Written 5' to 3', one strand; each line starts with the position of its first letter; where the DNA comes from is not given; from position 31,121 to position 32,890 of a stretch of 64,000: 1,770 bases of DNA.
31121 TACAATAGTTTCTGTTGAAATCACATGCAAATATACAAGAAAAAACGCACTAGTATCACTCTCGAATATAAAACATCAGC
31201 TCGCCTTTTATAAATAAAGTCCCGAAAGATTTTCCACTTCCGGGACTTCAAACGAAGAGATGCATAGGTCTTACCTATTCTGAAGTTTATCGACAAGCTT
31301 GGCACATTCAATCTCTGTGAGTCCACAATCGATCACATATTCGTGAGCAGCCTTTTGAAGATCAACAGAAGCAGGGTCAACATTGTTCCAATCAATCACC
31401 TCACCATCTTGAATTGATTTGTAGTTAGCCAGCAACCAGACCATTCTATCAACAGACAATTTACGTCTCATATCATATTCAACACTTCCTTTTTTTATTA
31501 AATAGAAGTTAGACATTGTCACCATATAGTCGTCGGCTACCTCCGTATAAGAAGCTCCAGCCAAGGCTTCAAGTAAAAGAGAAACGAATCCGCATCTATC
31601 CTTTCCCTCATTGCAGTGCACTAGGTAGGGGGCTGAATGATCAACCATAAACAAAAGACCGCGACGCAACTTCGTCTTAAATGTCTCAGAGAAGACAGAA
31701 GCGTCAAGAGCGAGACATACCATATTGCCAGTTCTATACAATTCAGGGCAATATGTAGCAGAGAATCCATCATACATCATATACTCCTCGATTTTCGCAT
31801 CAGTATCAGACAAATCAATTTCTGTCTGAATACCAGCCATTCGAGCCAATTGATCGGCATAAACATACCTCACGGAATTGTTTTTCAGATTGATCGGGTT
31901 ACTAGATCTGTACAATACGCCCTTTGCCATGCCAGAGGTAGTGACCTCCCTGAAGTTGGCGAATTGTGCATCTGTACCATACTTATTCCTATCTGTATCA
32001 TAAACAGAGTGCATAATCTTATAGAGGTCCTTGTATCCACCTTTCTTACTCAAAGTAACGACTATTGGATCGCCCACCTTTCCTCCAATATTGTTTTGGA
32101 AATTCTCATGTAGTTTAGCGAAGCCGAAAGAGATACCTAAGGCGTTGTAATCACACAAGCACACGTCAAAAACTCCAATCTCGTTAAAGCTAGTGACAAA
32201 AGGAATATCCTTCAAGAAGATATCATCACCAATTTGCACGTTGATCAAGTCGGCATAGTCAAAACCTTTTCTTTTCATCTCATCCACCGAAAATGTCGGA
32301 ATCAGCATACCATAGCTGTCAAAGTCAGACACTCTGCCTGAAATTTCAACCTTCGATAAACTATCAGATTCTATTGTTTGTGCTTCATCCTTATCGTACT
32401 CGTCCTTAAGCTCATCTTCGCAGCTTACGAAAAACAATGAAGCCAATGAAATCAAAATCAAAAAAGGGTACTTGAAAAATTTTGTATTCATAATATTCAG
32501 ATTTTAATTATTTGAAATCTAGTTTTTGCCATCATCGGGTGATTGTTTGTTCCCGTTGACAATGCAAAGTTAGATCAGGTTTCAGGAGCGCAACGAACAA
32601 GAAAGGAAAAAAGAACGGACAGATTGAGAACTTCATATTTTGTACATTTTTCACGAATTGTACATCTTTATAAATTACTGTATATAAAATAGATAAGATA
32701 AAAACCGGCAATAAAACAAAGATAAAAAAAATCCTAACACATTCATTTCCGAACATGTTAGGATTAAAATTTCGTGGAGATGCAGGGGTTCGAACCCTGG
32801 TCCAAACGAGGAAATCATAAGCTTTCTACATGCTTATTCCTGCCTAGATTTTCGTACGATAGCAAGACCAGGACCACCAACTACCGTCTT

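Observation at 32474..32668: Promoter, 5' leader and start-codon module duplicated 27 kb apart (copy 1 of 3)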

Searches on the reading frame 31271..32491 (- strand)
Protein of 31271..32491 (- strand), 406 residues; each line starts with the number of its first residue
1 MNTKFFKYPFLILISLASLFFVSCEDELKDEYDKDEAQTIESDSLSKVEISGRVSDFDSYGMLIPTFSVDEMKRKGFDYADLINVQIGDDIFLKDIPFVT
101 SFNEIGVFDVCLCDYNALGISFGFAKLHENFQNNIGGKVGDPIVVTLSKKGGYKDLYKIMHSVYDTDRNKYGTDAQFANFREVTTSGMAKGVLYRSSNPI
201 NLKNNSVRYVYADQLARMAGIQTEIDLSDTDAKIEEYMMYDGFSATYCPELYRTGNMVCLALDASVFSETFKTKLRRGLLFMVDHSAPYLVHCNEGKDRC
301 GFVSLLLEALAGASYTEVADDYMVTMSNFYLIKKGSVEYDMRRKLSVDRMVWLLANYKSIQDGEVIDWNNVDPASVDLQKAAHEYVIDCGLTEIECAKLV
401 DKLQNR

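Call 13: find_encoding_contigs(protein=window:31271-32491:-, flank=3000, max_places=6)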
Protein window:31271-32491:- (406 aa): no gene with exactly this product is on record in the collection.

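Call 14: search_protein_families(library=pfam, proteins=[window:31271-32491:-], max_evalue=0.01)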
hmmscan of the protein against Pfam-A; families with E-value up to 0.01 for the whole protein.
window:31271-32491:- (406 aa): 2 families
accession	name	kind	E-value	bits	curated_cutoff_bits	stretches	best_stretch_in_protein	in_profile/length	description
PF13350.11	Y_phosphatase3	-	1.8e-13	51.5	22.2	1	188-329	23-171/240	Tyrosine phosphatase family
PF03162.18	Y_phosphatase2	-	0.0024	18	27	1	192-323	13-128/165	Tyrosine phosphatase family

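Call 47: search_protein_families(library=ncbifam, proteins=[window:31271-32491:-], max_evalue=0.1)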
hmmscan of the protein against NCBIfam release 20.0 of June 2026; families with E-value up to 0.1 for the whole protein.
window:31271-32491:- (406 aa): 0 families

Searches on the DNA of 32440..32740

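Call 44: search_rna_families(source=window, start=32440, end=32740, threshold=evalue, max_evalue=10)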
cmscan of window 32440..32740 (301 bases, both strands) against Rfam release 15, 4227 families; matches with E-value up to 10: 2.
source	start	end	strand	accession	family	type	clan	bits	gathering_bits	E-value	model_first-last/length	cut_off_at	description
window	32444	32580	+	RF00408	SNORA1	Gene; snRNA; snoRNA; HACA-box;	-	20.9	70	0.25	1-135/135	no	Small nucleolar RNA SNORA1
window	32453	32547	-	RF00309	snosnR60_Z15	Gene; snRNA; snoRNA; CD-box;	CL00070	15.7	41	6.6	1-98/98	no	Small nucleolar RNA snR60/Z15/Z230/Z193/J17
